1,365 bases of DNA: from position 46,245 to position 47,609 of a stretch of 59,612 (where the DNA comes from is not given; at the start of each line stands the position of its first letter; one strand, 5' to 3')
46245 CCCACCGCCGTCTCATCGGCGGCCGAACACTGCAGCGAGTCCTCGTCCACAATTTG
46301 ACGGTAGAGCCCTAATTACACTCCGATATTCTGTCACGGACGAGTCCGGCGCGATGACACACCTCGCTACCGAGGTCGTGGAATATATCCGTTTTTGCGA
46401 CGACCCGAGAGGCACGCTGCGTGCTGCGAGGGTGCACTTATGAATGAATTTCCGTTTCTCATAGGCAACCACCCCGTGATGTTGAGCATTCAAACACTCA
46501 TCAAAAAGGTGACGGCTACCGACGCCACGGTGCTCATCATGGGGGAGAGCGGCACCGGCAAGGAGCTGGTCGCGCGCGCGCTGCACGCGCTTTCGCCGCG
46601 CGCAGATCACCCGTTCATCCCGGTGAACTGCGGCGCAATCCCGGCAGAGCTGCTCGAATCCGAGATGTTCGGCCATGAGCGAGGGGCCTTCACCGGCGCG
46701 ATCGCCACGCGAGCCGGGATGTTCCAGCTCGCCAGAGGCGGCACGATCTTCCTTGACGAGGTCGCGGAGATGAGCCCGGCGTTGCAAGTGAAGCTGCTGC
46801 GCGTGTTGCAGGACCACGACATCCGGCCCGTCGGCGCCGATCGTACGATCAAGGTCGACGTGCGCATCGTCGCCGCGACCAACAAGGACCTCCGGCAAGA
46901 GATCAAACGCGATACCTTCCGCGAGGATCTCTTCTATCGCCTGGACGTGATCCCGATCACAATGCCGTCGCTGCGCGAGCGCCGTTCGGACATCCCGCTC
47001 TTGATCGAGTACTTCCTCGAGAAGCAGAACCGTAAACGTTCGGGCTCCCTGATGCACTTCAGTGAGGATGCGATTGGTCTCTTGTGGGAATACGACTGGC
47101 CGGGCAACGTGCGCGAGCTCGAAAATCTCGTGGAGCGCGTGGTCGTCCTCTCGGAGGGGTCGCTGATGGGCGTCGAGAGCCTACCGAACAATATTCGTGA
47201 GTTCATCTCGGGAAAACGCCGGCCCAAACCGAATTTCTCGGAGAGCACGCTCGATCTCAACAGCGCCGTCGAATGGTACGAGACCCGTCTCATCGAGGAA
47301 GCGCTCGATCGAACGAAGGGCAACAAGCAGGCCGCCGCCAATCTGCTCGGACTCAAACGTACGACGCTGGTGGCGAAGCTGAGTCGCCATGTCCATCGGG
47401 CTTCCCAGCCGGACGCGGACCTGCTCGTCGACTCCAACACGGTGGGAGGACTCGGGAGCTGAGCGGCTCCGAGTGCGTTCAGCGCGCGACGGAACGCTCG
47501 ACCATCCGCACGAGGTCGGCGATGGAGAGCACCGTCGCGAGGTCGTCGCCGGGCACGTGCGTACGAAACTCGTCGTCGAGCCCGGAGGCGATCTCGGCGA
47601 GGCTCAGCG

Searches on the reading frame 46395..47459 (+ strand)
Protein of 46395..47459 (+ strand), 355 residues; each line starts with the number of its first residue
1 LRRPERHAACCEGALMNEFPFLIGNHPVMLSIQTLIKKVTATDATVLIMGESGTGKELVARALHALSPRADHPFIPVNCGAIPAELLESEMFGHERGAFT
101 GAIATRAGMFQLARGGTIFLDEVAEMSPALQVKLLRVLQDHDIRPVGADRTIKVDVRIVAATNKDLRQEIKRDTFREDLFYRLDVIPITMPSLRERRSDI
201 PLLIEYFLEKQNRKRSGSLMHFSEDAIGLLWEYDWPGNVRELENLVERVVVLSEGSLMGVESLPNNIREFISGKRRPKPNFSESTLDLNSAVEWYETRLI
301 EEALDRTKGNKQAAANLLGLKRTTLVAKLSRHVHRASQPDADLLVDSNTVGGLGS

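Call 16: search_protein_families(library=pfam, proteins=[window:46395-47459:+], max_evalue=0.001)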
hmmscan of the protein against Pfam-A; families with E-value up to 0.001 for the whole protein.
window:46395-47459:+ (355 aa): 8 families
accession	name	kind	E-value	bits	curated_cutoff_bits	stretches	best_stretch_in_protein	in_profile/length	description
PF00158.32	Sigma54_activat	-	6.6e-71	237.8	20.2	1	22-188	1-167/168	Sigma-54 interaction domain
PF25601.1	AAA_lid_14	-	6.1e-26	90.5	27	1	194-270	1-77/87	AAA+ ATPase lid domain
PF14532.12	Sigma54_activ_2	-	2.3e-21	76.9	25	1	23-193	1-138/138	Sigma-54 interaction domain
PF02954.25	HTH_8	-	1e-11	44.8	22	1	296-331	6-41/42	Bacterial regulatory protein, Fis family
PF07728.20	AAA_5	-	2.8e-09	37.5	22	1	46-165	2-124/139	AAA domain (dynein-related subfamily)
PF01078.27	Mg_chelatase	-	8.1e-06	25.8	20.3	0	101-163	93-157/207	Magnesium chelatase, subunit ChlI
PF00493.29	MCM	-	9.3e-05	22.1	23.3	1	41-167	55-176/224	MCM P-loop domain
PF00004.35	AAA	-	0.00012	23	21.2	1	46-175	1-119/131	ATPase family associated with various cellular activities (AAA)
